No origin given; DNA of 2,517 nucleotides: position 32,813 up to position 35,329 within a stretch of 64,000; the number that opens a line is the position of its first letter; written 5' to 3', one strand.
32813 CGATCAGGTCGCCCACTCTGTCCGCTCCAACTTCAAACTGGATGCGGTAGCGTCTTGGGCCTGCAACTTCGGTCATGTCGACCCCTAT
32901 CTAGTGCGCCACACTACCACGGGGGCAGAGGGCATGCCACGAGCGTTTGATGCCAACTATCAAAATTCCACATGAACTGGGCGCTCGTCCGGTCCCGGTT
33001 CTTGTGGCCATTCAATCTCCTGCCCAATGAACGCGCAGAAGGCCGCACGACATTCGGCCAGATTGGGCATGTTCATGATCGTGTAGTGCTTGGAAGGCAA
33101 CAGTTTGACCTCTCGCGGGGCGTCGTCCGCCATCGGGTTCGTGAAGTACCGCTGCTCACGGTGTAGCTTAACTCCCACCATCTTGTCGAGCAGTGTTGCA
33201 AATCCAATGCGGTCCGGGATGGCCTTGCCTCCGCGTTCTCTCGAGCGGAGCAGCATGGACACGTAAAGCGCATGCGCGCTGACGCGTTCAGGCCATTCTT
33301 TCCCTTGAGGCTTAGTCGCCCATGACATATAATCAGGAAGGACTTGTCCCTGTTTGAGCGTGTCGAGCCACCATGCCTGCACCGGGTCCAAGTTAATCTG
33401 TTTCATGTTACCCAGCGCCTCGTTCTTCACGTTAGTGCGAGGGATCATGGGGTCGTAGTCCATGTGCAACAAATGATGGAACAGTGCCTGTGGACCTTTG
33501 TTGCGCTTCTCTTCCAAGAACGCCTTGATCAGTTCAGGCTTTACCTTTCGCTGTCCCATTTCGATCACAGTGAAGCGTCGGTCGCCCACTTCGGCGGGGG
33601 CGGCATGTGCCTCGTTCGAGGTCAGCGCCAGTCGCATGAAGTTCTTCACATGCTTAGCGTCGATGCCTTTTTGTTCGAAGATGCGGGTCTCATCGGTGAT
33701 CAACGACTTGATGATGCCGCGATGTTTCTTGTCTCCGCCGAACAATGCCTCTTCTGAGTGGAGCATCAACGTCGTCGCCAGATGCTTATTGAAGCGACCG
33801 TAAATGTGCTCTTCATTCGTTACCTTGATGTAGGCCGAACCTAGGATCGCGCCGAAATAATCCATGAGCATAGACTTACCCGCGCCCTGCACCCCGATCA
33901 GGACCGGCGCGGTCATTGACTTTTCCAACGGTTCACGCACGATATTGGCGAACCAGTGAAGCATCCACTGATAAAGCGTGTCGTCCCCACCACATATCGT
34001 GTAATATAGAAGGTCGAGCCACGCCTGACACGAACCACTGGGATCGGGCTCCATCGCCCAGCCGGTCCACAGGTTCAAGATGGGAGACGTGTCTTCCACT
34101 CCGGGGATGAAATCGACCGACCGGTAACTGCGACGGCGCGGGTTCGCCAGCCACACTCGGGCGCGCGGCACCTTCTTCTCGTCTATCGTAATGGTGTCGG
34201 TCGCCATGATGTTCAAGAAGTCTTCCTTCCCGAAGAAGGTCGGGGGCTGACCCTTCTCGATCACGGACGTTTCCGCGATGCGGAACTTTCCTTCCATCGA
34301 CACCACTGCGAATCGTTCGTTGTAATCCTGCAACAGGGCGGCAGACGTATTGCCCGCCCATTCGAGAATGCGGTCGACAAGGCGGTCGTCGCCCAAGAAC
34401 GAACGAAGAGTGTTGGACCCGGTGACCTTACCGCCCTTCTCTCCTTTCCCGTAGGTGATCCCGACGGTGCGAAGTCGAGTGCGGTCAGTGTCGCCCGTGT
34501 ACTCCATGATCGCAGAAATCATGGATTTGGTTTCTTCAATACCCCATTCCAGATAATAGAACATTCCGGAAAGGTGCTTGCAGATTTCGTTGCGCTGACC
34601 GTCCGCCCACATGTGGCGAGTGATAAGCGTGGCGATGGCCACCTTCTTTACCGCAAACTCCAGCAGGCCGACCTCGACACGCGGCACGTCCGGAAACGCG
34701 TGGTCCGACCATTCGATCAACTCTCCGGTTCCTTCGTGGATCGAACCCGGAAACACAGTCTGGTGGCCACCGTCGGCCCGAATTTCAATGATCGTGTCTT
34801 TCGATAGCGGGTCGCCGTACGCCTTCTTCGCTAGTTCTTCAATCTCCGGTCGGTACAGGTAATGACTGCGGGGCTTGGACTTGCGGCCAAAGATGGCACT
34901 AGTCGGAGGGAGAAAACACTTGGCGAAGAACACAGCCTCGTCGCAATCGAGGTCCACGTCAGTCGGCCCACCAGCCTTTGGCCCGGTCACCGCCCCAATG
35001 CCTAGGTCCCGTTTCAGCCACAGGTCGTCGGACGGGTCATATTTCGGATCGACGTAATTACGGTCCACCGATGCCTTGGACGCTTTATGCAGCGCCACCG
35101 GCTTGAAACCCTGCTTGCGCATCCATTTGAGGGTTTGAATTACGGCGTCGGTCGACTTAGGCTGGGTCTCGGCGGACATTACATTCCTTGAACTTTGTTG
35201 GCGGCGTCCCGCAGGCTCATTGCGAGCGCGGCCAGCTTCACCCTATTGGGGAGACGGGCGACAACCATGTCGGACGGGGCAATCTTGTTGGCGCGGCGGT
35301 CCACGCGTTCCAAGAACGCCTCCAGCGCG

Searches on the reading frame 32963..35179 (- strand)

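Call 45: search_protein_families(library=phrogs, proteins=[window:32963-35179:-], max_evalue=0.001)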
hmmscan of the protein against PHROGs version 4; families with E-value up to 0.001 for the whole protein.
window:32963-35179:- (739 aa): 6 families
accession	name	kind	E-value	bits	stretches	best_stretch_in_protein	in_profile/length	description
phrog_1156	-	DNA, RNA and nucleotide metabolism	3.8e-41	142.5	2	355-687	490-829/855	DNA primase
phrog_1829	-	DNA, RNA and nucleotide metabolism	1.3e-30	107.2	1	366-610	450-696/772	DNA primase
phrog_24712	-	unknown function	1.4e-09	37.4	1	395-546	446-600/801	-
phrog_4762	-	unknown function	3.5e-08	32.9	1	393-587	476-671/822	-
phrog_2249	-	DNA, RNA and nucleotide metabolism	5.1e-08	33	1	318-461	406-569/802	DNA primase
phrog_256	-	DNA, RNA and nucleotide metabolism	0.00015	21.5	1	388-548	482-643/798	DNA helicase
